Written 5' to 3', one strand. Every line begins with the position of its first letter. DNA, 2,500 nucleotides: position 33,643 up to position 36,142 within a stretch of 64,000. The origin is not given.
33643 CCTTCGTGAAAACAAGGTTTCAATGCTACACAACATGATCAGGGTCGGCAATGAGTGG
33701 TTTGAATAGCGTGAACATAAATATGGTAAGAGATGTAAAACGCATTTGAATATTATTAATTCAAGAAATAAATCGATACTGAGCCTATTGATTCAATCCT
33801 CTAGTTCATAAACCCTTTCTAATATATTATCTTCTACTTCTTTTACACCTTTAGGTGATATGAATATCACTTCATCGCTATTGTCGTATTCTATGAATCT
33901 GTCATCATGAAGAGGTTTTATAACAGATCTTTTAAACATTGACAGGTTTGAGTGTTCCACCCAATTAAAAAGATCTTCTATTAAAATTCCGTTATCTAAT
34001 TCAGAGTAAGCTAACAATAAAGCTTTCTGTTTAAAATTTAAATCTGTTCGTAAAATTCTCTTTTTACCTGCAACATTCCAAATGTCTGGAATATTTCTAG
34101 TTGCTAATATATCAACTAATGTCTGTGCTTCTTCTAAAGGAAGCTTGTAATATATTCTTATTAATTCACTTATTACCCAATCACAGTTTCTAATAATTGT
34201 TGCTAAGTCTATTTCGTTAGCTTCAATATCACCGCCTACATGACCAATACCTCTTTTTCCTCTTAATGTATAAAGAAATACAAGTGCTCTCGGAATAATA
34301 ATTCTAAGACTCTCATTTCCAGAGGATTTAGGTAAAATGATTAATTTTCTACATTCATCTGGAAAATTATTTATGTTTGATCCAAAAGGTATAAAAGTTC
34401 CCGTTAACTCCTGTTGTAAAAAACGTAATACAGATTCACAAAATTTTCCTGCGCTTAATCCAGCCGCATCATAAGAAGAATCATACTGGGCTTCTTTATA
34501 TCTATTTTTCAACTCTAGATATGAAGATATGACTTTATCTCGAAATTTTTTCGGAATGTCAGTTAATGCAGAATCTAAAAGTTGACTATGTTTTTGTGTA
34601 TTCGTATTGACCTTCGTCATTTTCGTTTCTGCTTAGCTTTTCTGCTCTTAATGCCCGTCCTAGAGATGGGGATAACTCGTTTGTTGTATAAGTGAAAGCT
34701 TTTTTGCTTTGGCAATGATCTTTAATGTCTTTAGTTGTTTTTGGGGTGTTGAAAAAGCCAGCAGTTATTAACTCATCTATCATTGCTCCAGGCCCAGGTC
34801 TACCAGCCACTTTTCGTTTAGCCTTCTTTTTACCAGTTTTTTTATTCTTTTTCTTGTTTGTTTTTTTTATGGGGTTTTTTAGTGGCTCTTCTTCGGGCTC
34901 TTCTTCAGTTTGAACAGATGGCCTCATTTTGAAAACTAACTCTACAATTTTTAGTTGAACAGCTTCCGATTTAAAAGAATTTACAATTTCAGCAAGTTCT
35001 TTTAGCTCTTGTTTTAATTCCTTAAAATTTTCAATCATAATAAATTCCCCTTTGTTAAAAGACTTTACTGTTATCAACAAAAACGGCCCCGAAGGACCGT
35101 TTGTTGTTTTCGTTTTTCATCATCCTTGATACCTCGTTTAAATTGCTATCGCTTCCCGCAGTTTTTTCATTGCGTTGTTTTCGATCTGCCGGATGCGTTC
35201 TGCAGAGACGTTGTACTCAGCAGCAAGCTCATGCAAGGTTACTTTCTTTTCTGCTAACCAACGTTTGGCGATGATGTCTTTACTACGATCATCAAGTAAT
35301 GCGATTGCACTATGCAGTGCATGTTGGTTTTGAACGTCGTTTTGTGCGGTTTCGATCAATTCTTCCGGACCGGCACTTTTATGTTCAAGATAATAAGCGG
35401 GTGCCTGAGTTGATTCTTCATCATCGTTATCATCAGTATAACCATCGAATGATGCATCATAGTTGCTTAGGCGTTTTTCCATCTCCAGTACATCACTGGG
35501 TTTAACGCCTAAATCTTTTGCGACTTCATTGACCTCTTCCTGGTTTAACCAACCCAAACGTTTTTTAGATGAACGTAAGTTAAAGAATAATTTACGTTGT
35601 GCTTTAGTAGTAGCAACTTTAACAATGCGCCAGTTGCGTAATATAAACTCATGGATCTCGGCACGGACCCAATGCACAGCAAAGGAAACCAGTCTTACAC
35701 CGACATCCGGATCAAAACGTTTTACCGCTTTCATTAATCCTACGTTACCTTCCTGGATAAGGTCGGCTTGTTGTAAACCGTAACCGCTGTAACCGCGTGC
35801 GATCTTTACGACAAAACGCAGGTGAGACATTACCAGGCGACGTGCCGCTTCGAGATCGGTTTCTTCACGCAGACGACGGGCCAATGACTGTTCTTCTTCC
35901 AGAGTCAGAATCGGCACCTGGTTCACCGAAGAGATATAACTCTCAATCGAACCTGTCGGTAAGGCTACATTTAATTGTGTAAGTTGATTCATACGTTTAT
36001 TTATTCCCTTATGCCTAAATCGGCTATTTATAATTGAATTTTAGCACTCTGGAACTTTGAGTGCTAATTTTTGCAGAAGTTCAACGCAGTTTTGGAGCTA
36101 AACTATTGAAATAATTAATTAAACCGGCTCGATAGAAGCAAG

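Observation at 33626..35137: Low-GC two-gene islet wedged behind the rpoH terminator: HEPN-like/winged-helix protein plus lysine-rich coiled-coil protein (candidate undescribed TA/abortive-infection-type module)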

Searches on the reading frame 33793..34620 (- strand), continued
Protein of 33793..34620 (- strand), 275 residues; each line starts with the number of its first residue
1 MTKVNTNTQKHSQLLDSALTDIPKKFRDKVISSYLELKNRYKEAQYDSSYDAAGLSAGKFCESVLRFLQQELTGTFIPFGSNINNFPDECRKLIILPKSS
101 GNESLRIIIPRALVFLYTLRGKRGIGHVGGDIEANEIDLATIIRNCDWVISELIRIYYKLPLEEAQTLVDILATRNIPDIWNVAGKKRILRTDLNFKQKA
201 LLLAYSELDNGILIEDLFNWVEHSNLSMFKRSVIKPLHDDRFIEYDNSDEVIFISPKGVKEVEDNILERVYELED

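Call 72: fold_search(model_id=the predicted structure, library=viral)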
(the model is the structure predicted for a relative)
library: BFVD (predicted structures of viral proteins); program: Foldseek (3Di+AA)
matches with E <= 10: 527; with E <= 0.001: 0
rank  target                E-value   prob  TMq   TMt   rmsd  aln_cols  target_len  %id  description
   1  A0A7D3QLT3            1.6e-01  0.33  0.23  0.13  16.7       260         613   11  (no name in the UniProt tables at hand)
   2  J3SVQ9                2.0e-01  0.33  0.18  0.08  16.7       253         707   11  Uncharacterized protein [Caulobacter phage phiCbK]
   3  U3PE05                2.2e-01  0.91  0.26  0.29   6.8       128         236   15  (no name in the UniProt tables at hand)
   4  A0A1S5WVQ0            2.4e-01  1.00  0.24  0.43   3.4        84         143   23  (no name in the UniProt tables at hand)
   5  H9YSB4                2.7e-01  0.99  0.19  0.21   3.8        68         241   18  (no name in the UniProt tables at hand)
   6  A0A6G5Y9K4            2.8e-01  0.69  0.18  0.21  16.8       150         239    5  (no name in the UniProt tables at hand)
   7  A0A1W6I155            3.1e-01  1.00  0.23  0.59   3.4        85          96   21  Putative DNA-binding protein [Sulfolobus polyhedral virus 1]
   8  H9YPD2                3.1e-01  1.00  0.24  0.59   4.4        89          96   15  (no name in the UniProt tables at hand)
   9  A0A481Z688            3.1e-01  0.25  0.18  0.11  19.4       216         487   12  3'-5' exonuclease [Pithovirus LCPAC102]
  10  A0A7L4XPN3            3.2e-01  1.00  0.24  0.62   3.0        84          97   17  (no name in the UniProt tables at hand)
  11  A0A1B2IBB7            3.5e-01  0.21  0.16  0.19  18.1       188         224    9  (no name in the UniProt tables at hand)
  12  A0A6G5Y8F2            3.9e-01  0.51  0.17  0.16  15.3       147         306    8  (no name in the UniProt tables at hand)
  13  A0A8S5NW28            4.1e-01  0.97  0.21  0.52   5.0        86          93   21  Z DNA-binding protein [Siphoviridae sp. ctTnV63]
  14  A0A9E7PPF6            4.1e-01  0.23  0.21  0.14  25.6       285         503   10  Uncharacterized protein [Largemouth bass virus]
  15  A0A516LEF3            4.1e-01  0.13  0.19  0.20  16.4       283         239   12  (no name in the UniProt tables at hand)
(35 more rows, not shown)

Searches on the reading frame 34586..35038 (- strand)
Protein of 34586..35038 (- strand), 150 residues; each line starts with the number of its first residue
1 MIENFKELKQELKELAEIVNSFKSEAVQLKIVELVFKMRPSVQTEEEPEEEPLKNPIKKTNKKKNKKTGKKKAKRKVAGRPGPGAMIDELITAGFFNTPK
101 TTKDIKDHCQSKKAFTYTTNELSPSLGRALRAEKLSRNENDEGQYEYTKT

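Call 4: search_protein_families(library=pfam, proteins=[window:34586-35038:-], max_evalue=10)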
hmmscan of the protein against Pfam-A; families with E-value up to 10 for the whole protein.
window:34586-35038:- (150 aa): 2 families
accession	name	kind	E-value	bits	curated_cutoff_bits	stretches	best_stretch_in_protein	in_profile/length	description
PF04088.18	Peroxin-13_N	-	0.049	14.3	22.3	1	1-73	48-117/146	Peroxin 13, N-terminal region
PF15497.11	SNAPC5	-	1.1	10.2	23.6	1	1-67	1-67/101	snRNA-activating protein complex subunit 19, SNAPc subunit 19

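Call 5: search_protein_families(library=padloc, proteins=[window:34586-35038:-], max_evalue=10)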
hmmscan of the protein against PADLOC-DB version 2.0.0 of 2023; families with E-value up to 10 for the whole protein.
window:34586-35038:- (150 aa): 0 families

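Call 6: search_protein_families(library=ncbifam, proteins=[window:34586-35038:-], max_evalue=10)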
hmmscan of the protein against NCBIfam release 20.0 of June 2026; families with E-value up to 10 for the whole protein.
window:34586-35038:- (150 aa): 0 families

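Call 7: search_protein_families(library=phrogs, proteins=[window:34586-35038:-], max_evalue=10)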
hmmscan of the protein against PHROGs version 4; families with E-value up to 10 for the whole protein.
window:34586-35038:- (150 aa): 4 families
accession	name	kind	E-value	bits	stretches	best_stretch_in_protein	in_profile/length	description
phrog_35980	-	unknown function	0.093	13.6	1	2-110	74-175/198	-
phrog_6244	-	unknown function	0.22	13.1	1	100-149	19-68/107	-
phrog_25614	-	unknown function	0.36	12.3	1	6-66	54-113/128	-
phrog_1198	-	other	1.6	9.4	1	4-71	176-243/253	MutT/NUDIX hydrolase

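Call 9: find_homologous_proteins(query=window:34586-35038:-, max_evalue=0.001)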
Query window:34586-35038:- (150 aa): 29 proteins with E <= 0.001 among 132 candidates.
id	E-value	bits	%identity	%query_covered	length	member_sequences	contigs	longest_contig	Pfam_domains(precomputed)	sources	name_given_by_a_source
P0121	5.2e-89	313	100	100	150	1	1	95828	-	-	-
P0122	5.8e-36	142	48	100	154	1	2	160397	-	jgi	jgi:hypothetical protein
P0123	5.0e-32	129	44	99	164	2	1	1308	-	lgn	-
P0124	1.8e-31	127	46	99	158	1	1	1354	-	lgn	-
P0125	2.3e-30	124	42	99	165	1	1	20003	-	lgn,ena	-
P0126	3.8e-30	123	48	98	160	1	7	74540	-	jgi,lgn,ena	-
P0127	1.9e-29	121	48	98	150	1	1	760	-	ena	-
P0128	4.1e-28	116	46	98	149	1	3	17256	-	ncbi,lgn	-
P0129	1.2e-27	115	44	99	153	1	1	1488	-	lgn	-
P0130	2.4e-26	111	39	99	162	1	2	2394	-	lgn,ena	-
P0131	5.5e-26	109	44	97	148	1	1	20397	-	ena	-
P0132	8.5e-26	109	42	100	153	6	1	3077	-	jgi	jgi:hypothetical protein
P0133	3.9e-25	107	42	98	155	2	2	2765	-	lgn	-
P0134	4.9e-25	106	44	100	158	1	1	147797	-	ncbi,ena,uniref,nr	ncbi:hypothetical protein [uncultured Desulfosarcina sp.]|uniref:hypothetical protein n=1 Tax=uncult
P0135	8.2e-25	106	41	100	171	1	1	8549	-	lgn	-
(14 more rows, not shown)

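Call 19: search_solved_structures(query=A2, max_evalue=10, show_alignments=2)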
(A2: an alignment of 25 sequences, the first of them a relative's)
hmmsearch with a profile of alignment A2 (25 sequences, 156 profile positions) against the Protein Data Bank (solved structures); distinct sequences matched with E-value up to 10: 5.
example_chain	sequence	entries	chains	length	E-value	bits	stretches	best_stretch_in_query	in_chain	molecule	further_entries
3on9_A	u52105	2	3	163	0.064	16.6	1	91-132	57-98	Tumour necrosis factor receptor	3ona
5h3w_A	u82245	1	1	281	0.17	15.3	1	3-72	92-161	Fibronectin/fibrinogen binding protein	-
5h3w_B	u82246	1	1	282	0.17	15.3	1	3-72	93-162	Fibronectin/fibrinogen binding protein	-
8pi4_A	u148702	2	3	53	0.96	12.8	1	98-124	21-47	Insulin B chain,Insulin A chain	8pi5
8pjc_A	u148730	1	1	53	1.7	12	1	98-124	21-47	Insulin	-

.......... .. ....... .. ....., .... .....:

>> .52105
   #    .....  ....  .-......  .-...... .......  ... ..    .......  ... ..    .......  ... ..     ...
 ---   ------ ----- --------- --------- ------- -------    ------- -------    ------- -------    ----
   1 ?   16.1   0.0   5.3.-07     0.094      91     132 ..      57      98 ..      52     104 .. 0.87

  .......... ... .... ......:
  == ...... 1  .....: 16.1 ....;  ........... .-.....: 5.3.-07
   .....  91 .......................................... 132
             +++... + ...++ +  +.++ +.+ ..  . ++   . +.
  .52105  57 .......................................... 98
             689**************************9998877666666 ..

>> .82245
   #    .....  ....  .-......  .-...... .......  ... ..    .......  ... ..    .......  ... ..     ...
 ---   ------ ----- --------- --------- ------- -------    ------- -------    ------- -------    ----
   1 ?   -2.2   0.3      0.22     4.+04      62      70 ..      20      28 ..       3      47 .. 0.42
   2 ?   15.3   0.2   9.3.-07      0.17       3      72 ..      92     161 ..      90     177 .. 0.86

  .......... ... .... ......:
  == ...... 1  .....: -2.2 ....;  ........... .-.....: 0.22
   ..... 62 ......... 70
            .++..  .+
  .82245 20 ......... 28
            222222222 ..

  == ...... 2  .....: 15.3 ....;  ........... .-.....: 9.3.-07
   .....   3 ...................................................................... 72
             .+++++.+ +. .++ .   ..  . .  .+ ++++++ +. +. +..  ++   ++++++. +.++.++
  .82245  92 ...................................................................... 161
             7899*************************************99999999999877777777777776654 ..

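Call 26: predict_structure(alignment_id=A2)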
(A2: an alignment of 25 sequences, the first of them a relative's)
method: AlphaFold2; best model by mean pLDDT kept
length: 150 residues; sequences in the alignment: 25
mean_pLDDT: 80.0   pTM: 0.48
mean pLDDT of the five models: 80.0, 79.8, 79.3, 78.1, 77.6
residues with pLDDT >= 90: 76; 70-90: 31; 50-70: 16; < 50: 27
segments of 3 or more residues with pLDDT < 50: 41-55, 58-69
pLDDT, mean of each block of 10 residues (from residue 1): 78 89 90 77 39 46 46 62 95 97 97 95 97 97 96
secondary structure, 60 per line:
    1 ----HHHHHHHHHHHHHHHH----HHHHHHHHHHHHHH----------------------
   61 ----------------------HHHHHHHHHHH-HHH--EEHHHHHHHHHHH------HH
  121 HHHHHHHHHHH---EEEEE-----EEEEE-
elements in order: H5-20 H25-38 H83-93 H102-112 H119-131 E135-139 E145-149

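Call 30: fold_search(model_id=the predicted structure, library=pdb)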
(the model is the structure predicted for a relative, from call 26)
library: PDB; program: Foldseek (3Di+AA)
matches with E <= 10: 1257; with E <= 0.001: 0
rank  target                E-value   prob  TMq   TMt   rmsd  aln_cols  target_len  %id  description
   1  2dk8_MODEL_1_A        9.0e-03  1.00  0.38  0.65   4.9        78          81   14  Solution structure of rpc34 subunit in RNA polymerase III from mouse (released 2006-10-06)
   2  5h20                  1.7e-02  1.00  0.38  0.53   2.6        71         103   21  X-ray structure of PadR-like Transcription factor from bacteroid fragilis (released 2017-03-08)
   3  2mh2_MODEL_1_A        1.8e-02  1.00  0.35  0.73   2.4        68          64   18  Structural insights into the DNA recognition and protein interaction domains reveal fundamental homologous DNA (released 2014-04-16)
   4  7vo0_G                2.2e-02  1.00  0.40  0.46   5.0        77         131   14  Streptomyces coelicolor zinc uptake regulator complexed with zinc and DNA (trimer of dimers) (released 2022-08-03)
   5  1xma_B                2.9e-02  1.00  0.38  0.53   2.1        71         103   11  Structure of a transcriptional regulator from Clostridium thermocellum Cth-833 (released 2004-12-14)
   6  3l7w                  3.1e-02  1.00  0.38  0.51   3.0        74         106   23  The Crystal Structure of smu.1704 from Streptococcus mutans UA159 (released 2010-12-08)
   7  7jgr_B                3.1e-02  1.00  0.36  0.20   4.1        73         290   14  Structure of Drosophila ORC bound to DNA (84 bp) and Cdc6 (released 2020-09-09)
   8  3eco_A                3.3e-02  1.00  0.33  0.37   2.9        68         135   18  Crystal structure of MepR, a transcription regulator of the Staphylococcus aureus multidrug efflux pump MepA (released 2009-02-10)
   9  5z7b_B                3.5e-02  1.00  0.36  0.28   3.2        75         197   15  Crystal structure of the VanR transcription factor in complex with vanillate (released 2018-08-29)
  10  5u8j_C                3.7e-02  0.99  0.33  0.29   4.3        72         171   12  Crystal structure of a protein of unknown function ECL_02571 involved in membrane biogenesis from Enterobacter cloacae (released 2017-01-18)
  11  5nbc_B                4.0e-02  1.00  0.40  0.45   5.1        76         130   14  Structure of Prokaryotic Transcription Factors (released 2018-05-16)
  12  6ez1_A                4.0e-02  1.00  0.38  0.50   3.9        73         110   15  Structure of h. salinarum RosR (vng0258) grown from NaBr (released 2018-08-22)
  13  7aih_Ap               4.0e-02  0.98  0.36  0.26   8.3        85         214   14  The Large subunit of the Kinetoplastid mitochondrial ribosome (released 2021-04-28)
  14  5u8o_C                4.3e-02  1.00  0.37  0.17   4.0        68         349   22  Crystal Structure of Beta-lactamase domain protein, from Burkholderia multivorans (released 2017-01-25)
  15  2l01_MODEL_1_A        4.3e-02  1.00  0.35  0.62   3.0        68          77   22  Solution NMR Structure of protein BVU3908 from Bacteroides vulgatus, Northeast Structural Genomics Consortium  (released 2010-08-25)
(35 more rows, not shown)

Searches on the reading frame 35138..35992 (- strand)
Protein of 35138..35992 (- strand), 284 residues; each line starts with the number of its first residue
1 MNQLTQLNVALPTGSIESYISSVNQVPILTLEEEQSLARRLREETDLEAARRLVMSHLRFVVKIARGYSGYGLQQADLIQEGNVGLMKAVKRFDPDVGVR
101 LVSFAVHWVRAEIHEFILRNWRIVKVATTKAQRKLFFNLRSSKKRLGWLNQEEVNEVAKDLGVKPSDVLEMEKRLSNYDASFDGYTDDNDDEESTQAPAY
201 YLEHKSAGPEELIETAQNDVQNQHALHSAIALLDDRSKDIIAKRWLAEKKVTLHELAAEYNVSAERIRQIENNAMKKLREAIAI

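Call 48: find_related_loci(query=window:35138-35992:-, collection=metagenome_contigs, flank=5000)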
Query window:35138-35992:- (284 aa) in metagenome_contigs; peptide patterns used: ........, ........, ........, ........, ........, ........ (x = any residue, [..] = any of these).
600 stretches matched a pattern (row limit reached: there are more); 599 encode a relative of the query (tblastn E <= 1e-3); the best 80 are kept; 80 distinct loci.
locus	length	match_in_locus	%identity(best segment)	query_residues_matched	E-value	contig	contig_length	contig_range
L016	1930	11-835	68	7-283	3e-134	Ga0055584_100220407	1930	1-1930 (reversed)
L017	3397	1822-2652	66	5-282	2e-124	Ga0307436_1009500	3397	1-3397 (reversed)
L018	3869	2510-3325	66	9-282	5e-123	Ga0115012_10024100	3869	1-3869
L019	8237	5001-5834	63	4-282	5e-119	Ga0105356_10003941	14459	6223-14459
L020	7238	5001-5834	63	4-282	5e-119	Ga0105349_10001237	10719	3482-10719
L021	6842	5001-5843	65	1-283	3e-118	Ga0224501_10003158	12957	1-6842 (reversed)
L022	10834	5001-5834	66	8-284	5e-118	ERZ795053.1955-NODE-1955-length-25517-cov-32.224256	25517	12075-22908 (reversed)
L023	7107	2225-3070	62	1-283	1e-117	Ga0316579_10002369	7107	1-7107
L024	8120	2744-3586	66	4-283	2e-117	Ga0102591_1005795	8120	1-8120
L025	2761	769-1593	62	7-282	2e-121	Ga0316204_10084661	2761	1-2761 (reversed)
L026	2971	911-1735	66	8-284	6e-121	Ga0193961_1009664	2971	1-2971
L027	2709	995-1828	62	1-279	2e-121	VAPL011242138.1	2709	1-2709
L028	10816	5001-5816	65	11-282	3e-116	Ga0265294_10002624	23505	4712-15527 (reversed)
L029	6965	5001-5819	65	8-279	4e-116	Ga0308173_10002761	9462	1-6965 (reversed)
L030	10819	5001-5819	64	9-282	8e-116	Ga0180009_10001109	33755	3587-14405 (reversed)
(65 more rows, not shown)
